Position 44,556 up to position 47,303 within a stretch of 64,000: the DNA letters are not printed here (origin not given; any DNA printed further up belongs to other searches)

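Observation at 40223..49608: Eight-gene translationally coupled operon linking a cytoplasmic activase/DUF2229/FAD-oxidoreductase module to three envelope lipoproteins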

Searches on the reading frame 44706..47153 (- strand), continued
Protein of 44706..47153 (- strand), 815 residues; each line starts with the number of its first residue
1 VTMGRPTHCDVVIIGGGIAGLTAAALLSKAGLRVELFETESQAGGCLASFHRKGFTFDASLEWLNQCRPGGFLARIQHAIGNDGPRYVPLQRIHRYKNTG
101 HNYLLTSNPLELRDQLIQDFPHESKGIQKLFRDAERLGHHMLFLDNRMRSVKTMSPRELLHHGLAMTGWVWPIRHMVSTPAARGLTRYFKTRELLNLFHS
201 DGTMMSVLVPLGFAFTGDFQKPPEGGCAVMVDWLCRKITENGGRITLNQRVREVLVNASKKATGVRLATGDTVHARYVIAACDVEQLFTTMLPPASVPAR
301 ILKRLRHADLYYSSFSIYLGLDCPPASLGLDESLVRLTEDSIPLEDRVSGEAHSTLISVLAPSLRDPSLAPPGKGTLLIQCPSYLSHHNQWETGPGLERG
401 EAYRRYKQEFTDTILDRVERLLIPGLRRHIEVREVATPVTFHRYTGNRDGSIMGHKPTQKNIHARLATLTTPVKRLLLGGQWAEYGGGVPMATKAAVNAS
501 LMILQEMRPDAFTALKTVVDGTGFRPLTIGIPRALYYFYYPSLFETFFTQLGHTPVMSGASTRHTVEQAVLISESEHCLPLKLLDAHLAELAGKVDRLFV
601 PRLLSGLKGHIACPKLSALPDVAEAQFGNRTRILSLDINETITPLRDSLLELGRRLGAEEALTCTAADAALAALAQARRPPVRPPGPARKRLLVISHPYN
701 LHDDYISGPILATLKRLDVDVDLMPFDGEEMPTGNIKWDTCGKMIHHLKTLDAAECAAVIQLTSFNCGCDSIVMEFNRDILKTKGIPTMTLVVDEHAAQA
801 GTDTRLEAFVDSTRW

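Call 36: search_protein_families(library=pfam, proteins=[L021:371-1126:+, L021:1789-2940:+, L021:2937-4352:+, L021:4668-5540:-, L021:5537-6757:-, L021:6762-8261:-, L021:8261-9016:-, L021:9055-9936:-, L021:13876-15582:-, L021:15635-16999:+], max_evalue=0.0001)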
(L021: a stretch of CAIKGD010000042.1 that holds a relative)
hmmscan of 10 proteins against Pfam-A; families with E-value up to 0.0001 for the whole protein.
L021:371-1126:+ (251 aa): 1 family
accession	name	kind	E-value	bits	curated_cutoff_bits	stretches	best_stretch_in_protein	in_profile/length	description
PF01416.25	PseudoU_synth_1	-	2.6e-36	124.8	23.3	2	148-251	1-107/108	tRNA pseudouridine synthase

L021:1789-2940:+ (383 aa): 8 families
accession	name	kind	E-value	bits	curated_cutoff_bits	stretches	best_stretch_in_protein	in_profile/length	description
PF12831.13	FAD_oxidored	-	1.2e-63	216.2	27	2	246-380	260-396/416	FAD dependent oxidoreductase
PF01266.30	DAO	-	1.2e-07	32.1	27.9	0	4-39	1-37/353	FAD dependent oxidoreductase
PF13450.12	NAD_binding_8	-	3.8e-06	27.5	21.9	1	7-42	1-36/68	NAD(P)-binding Rossmann-like domain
PF03486.20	HI0933_like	-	1.3e-05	25.3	50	1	4-43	2-42/244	HI0933-like protein Rossmann domain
PF01134.28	GIDA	-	3e-05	23.7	22.1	1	4-33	1-30/391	Glucose inhibited division protein A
PF01946.23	Thi4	-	3.9e-05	23.4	26.2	1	2-44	17-61/235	Thi4 family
PF07992.20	Pyr_redox_2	-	4.5e-05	23.4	26.1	0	3-133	1-87/291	Pyridine nucleotide-disulphide oxidoreductase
PF00890.30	FAD_binding_2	-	6.5e-05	22.7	20.4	0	4-39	1-36/414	FAD binding domain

L021:2937-4352:+ (471 aa): 2 families
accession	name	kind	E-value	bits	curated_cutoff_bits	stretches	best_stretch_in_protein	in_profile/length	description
PF00501.34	AMP-binding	-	1.6e-51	175.8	29.9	1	12-346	6-384/384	AMP-binding enzyme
PF13193.12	AMP-binding_C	-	7.6e-15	56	24.5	1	393-466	1-76/76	AMP-binding enzyme C-terminal domain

L021:4668-5540:- (290 aa): 1 family
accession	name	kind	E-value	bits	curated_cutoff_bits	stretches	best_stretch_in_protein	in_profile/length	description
PF06629.18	MipA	-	1.1e-42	147.1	24.2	1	48-279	4-219/221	MltA-interacting protein MipA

L021:5537-6757:- (406 aa): 3 families
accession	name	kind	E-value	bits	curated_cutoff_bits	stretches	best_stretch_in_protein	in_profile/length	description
PF00109.32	ketoacyl-synt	-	9.7e-38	130.6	20.8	1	1-245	1-251/252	Beta-ketoacyl synthase, N-terminal domain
PF02801.28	Ketoacyl-synt_C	-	2e-26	92.8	20.8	1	254-364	1-119/119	Beta-ketoacyl synthase, C-terminal domain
PF00108.29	Thiolase_N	-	8.3e-06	25.8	26.4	1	159-193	81-115/260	Thiolase, N-terminal domain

L021:6762-8261:- (499 aa): 5 families
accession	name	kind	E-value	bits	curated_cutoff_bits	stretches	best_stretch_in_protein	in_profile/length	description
PF01593.30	Amino_oxidase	-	1.8e-17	64.2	19.8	1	15-287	1-268/443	Flavin containing amine oxidoreductase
PF13450.12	NAD_binding_8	-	1.5e-15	57.7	21.9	1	10-74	1-65/68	NAD(P)-binding Rossmann-like domain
PF01266.30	DAO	-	4.4e-08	33.5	27.9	1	9-43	3-38/353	FAD dependent oxidoreductase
PF00890.30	FAD_binding_2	-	2.5e-07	30.7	20.4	1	9-52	3-45/414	FAD binding domain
PF12831.13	FAD_oxidored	-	4.2e-07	30.1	27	1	9-77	3-68/416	FAD dependent oxidoreductase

L021:8261-9016:- (251 aa): 3 families
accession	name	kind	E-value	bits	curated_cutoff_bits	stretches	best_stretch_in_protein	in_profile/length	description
PF13561.12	adh_short_C2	-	2.3e-54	184.9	27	1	22-249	5-235/236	Enoyl-(Acyl carrier protein) reductase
PF00106.31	adh_short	-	4e-52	177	26.6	1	14-206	1-193/195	short chain dehydrogenase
PF08659.16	KR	-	2.7e-18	66.9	22.6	1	17-169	4-156/180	KR domain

L021:9055-9936:- (293 aa): 0 families

L021:13876-15582:- (568 aa): 2 families
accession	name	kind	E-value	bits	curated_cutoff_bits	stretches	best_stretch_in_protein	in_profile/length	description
PF04055.27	Radical_SAM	-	1.4e-23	84.3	29.5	1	293-452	3-165/166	Radical SAM superfamily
PF02310.24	B12-binding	-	1e-21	77.5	32.1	1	106-224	5-121/121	B12 binding domain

L021:15635-16999:+ (454 aa): 2 families
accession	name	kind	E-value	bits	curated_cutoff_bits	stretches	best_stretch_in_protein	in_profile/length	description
PF04055.27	Radical_SAM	-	2.6e-21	76.9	29.5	1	61-233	1-164/166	Radical SAM superfamily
PF06969.22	HemN_C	-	4.2e-09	36.8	24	1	354-420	1-67/67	HemN C-terminal domain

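Call 37: search_protein_families(library=pfam, proteins=[L021:17124-17375:+, L021:17387-18136:+, L021:18133-19419:+, L021:19422-20897:+, L021:21017-21688:-, L021:13076-13888:-, L016:7316-8554:-, L016:8602-9597:-, L016:5430-7301:+, L016:15039-15884:+], max_evalue=0.0001)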
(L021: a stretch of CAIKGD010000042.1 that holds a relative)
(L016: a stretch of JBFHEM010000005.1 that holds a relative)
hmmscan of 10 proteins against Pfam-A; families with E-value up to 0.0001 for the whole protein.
L021:17124-17375:+ (83 aa): 1 family
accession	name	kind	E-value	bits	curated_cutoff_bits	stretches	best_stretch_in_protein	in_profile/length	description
PF00550.31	PP-binding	-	1e-11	45.4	20.8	1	12-76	5-67/67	Phosphopantetheine attachment site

L021:17387-18136:+ (249 aa): 1 family
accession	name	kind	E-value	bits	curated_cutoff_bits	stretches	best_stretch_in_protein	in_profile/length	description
PF01553.26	Acyltransferase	-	1.4e-18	67.4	23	1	75-190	8-131/132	Acyltransferase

L021:18133-19419:+ (428 aa): 1 family
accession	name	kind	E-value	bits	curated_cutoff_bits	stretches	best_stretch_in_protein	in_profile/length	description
PF00501.34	AMP-binding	-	1.2e-18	67.5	29.9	1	70-286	152-375/384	AMP-binding enzyme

L021:19422-20897:+ (491 aa): 2 families
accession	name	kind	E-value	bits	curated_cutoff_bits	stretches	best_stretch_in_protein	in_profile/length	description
PF04055.27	Radical_SAM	-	8.5e-17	62.3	29.5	1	32-163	2-142/166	Radical SAM superfamily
PF13186.11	SPASM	-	2.1e-08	34.8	21.5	1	251-312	1-67/67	Iron-sulfur cluster-binding domain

L021:21017-21688:- (223 aa): 0 families

L021:13076-13888:- (270 aa): 1 family
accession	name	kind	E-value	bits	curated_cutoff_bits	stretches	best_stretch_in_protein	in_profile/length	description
PF01522.26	Polysacc_deac_1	-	3.2e-16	59.8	23.1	1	30-166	3-122/124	Polysaccharide deacetylase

L016:7316-8554:- (412 aa): 1 family
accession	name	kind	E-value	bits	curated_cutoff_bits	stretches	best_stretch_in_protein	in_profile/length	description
PF00501.34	AMP-binding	-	1.1e-16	61.1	29.9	1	54-269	153-374/384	AMP-binding enzyme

L016:8602-9597:- (331 aa): 1 family
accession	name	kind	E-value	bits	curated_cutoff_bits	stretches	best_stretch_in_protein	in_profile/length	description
PF01553.26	Acyltransferase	-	4.3e-20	72.3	23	1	135-247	10-132/132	Acyltransferase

L016:5430-7301:+ (623 aa): 0 families

L016:15039-15884:+ (281 aa): 0 families

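Call 45: find_encoding_contigs(protein=P0058, flank=10000, max_places=1)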
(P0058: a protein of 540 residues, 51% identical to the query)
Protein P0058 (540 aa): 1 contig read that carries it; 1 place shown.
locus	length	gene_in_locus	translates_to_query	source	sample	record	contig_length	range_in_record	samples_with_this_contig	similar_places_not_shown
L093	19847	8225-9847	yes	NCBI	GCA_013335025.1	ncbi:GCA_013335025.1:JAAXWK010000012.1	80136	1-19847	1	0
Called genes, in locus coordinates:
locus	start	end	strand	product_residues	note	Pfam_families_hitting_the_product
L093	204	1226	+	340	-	PF01210:NAD_Gly3P_dh_N, PF02558:ApbA, PF03446:NAD_binding_2 (weak), PF03807:F420_oxidored (weak), PF07479:NAD_Gly3P_dh_C, PF20618:GPD_NAD_C_bact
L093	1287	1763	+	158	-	-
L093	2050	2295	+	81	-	PF02604:PhdYeFM_antitox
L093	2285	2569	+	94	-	PF05016:ParE_toxin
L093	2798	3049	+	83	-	-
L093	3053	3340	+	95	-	PF21716:dnstrm_HI1420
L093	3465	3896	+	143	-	-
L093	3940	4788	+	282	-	PF08668:HDOD, PF01966:HD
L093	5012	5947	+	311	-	PF13578:Methyltransf_24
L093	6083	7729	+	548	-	PF00245:Alk_phosphatase, PF01676:Metalloenzyme (weak)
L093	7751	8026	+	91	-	PF01037:AsnC_trans_reg, PF22482:AsnC_trans_reg_3 (weak)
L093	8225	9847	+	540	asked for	PF01946:Thi4 (weak), PF00890:FAD_binding_2 (faint), PF01266:DAO (faint), PF01494:FAD_binding_3 (faint), PF01593:Amino_oxidase, PF05834:Lycopene_cycl (faint), PF07992:Pyr_redox_2 (faint), PF13450:NAD_binding_8, +1 more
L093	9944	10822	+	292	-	PF00582:Usp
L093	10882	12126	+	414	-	PF00999:Na_H_Exchanger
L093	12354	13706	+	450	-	PF13435:Cytochrome_C554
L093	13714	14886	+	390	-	PF00083:Sugar_tr (weak), PF07690:MFS_1, PF12832:MFS_1_like (weak), PF07690:MFS_1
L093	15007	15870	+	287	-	PF05893:LuxC, PF00171:Aldedh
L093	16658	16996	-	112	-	PF01934:HepT-like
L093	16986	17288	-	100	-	PF01909:NTP_transf_2, PF18765:Polbeta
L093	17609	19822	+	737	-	PF27207:Y4lR_2nd, PF27203:Y4lR_C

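Call 53: find_encoding_contigs(protein=P0004, flank=10000, max_places=1)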
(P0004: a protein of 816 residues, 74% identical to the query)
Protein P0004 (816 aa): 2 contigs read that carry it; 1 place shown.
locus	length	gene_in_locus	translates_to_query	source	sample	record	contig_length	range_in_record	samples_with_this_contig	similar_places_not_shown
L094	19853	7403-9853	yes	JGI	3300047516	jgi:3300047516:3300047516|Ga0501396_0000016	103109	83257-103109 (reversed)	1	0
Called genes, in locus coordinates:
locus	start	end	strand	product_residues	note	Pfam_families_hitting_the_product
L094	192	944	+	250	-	PF07796:DUF1638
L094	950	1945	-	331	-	PF13776:DUF4172, PF02661:Fic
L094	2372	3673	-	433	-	PF01225:Mur_ligase, PF08245:Mur_ligase_M (weak), PF02875:Mur_ligase_C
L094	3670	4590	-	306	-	-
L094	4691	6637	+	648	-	-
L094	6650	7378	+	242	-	PF01464:SLT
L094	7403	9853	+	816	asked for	PF00890:FAD_binding_2 (weak), PF01266:DAO, PF01494:FAD_binding_3 (faint), PF01593:Amino_oxidase, PF03486:HI0933_like (faint), PF12831:FAD_oxidored (faint), PF13450:NAD_binding_8, PF09989:DUF2229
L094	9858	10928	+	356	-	PF06050:HGD-D (weak)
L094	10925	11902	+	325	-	PF01869:BcrAD_BadFG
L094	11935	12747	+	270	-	PF01522:Polysacc_deac_1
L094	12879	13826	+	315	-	PF13174:TPR_6 (faint), PF13432:TPR_16 (faint)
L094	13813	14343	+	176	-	PF04390:LptE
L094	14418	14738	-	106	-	PF01649:Ribosomal_S20p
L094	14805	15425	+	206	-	PF04542:Sigma70_r2, PF08281:Sigma70_r4_2, PF04545:Sigma70_r4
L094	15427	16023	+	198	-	-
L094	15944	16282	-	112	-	PF02410:RsfS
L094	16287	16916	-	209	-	PF01467:CTP_transf_like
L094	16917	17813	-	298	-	PF02574:S-methyl_trans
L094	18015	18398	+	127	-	PF01042:Ribonuc_L-PSP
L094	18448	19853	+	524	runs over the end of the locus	PF00149:Metallophos, PF12850:Metallophos_2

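Call 94: search_protein_families(library=pfam, proteins=[L071:7874-9466:-, L021:9055-9936:-, L033:8879-10198:+], max_evalue=0.001)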
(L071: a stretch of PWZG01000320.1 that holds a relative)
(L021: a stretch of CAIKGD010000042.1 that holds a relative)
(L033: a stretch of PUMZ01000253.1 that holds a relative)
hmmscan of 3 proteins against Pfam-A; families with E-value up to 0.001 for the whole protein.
L071:7874-9466:- (530 aa): 10 families
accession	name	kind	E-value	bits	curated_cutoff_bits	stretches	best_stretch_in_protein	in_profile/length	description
PF01593.30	Amino_oxidase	-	2.1e-26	93.6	19.8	1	38-511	2-441/443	Flavin containing amine oxidoreductase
PF13450.12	NAD_binding_8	-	3.7e-12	46.8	21.9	1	32-83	1-52/68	NAD(P)-binding Rossmann-like domain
PF01266.30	DAO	-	9.5e-09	35.7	27.9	1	29-90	1-58/353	FAD dependent oxidoreductase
PF07992.20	Pyr_redox_2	-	6.8e-08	32.7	26.1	1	29-62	2-35/291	Pyridine nucleotide-disulphide oxidoreductase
PF00890.30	FAD_binding_2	-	8.1e-08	32.3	20.4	1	29-67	1-38/414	FAD binding domain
PF01946.23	Thi4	-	8.5e-08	32.1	26.2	1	21-64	11-55/235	Thi4 family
PF01494.25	FAD_binding_3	-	7.3e-07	29.2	22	1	27-61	1-35/349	FAD binding domain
PF03486.20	HI0933_like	-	8.9e-07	29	50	1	29-63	2-36/244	HI0933-like protein Rossmann domain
PF12831.13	FAD_oxidored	-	1.3e-06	28.5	27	1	30-108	2-75/416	FAD dependent oxidoreductase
PF00070.33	Pyr_redox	-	0.00026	21.9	22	0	29-63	1-35/82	Pyridine nucleotide-disulphide oxidoreductase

L021:9055-9936:- (293 aa): 0 families

L033:8879-10198:+ (439 aa): 0 families

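Call 98: search_protein_families(library=pfam, proteins=[L037:252-2048:+, L037:4311-5786:+, L037:5660-6721:+, L037:6943-8322:+, L037:8781-9278:+, L037:9284-9769:+, L037:10036-11115:+, L037:11292-11942:-, L029:3039-4553:+, L033:13163-14500:+], max_evalue=0.001)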
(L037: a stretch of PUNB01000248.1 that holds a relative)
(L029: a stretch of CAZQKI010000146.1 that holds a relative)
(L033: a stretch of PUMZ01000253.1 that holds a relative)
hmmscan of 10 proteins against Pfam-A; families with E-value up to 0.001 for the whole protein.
L037:252-2048:+ (598 aa): 3 families
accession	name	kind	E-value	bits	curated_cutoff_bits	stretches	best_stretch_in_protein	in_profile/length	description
PF09989.15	DUF2229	-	3.9e-37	128.4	29.4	1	299-495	2-213/218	CoA enzyme activase uncharacterised domain (DUF2229)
PF06293.20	Kdo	-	3.1e-34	118.7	21.3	1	24-235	5-207/207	Lipopolysaccharide kinase (Kdo/WaaP) family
PF06050.19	HGD-D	-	6e-05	23.2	28.4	1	525-586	280-342/342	2-hydroxyglutaryl-CoA dehydratase, D-component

L037:4311-5786:+ (491 aa): 2 families
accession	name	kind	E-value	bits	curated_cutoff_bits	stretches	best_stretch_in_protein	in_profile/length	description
PF02310.24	B12-binding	-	1.4e-27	96.4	32.1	1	33-147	8-120/121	B12 binding domain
PF04055.27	Radical_SAM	-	5.9e-23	82.3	29.5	1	216-376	2-165/166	Radical SAM superfamily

L037:5660-6721:+ (353 aa): 1 family
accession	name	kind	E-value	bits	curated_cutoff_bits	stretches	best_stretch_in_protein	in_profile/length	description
PF01694.28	Rhomboid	-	1.1e-17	65.1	22.6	1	173-316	2-139/143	Rhomboid domain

L037:6943-8322:+ (459 aa): 3 families
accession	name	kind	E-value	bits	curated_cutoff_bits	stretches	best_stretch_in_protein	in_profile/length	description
PF02894.22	GFO_IDH_MocA_C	-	4.6e-24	85.9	22.9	1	146-425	1-218/218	Oxidoreductase family, C-terminal alpha/beta domain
PF01408.29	GFO_IDH_MocA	-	9.1e-17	62.3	24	1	7-134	2-120/120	Oxidoreductase family, NAD-binding Rossmann fold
PF22725.1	GFO_IDH_MocA_C3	-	1.8e-15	57.5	27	1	144-325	3-124/124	GFO/IDH/MocA C-terminal domain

L037:8781-9278:+ (165 aa): 1 family
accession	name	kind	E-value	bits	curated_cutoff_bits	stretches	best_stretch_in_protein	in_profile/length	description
PF01467.32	CTP_transf_like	-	1.9e-29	103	21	1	8-136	1-132/133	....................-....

L037:9284-9769:+ (161 aa): 1 family
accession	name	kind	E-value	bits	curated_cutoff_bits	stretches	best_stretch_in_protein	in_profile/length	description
PF02620.22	YceD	-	2.7e-12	47.2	33.2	1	90-156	52-118/119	Large ribosomal RNA subunit accumulation protein YceD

L037:10036-11115:+ (359 aa): 1 family
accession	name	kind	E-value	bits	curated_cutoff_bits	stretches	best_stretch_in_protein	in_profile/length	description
PF02504.20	FA_synthesis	-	4e-102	342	29.1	1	4-325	3-321/324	Fatty acid synthesis protein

L037:11292-11942:- (216 aa): 0 families

L029:3039-4553:+ (504 aa): 2 families
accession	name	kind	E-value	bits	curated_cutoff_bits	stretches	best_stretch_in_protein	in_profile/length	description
PF00501.34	AMP-binding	-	1.9e-48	165.6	29.9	1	47-374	7-383/384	AMP-binding enzyme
PF13193.12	AMP-binding_C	-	3.7e-17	63.5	24.5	1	425-500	1-76/76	AMP-binding enzyme C-terminal domain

L033:13163-14500:+ (445 aa): 2 families
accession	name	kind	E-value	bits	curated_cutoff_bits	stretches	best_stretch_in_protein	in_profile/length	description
PF04055.27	Radical_SAM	-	3.8e-12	47.1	29.5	1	215-379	2-166/166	Radical SAM superfamily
PF02310.24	B12-binding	-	1.9e-08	34.6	32.1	1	103-179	44-120/121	B12 binding domain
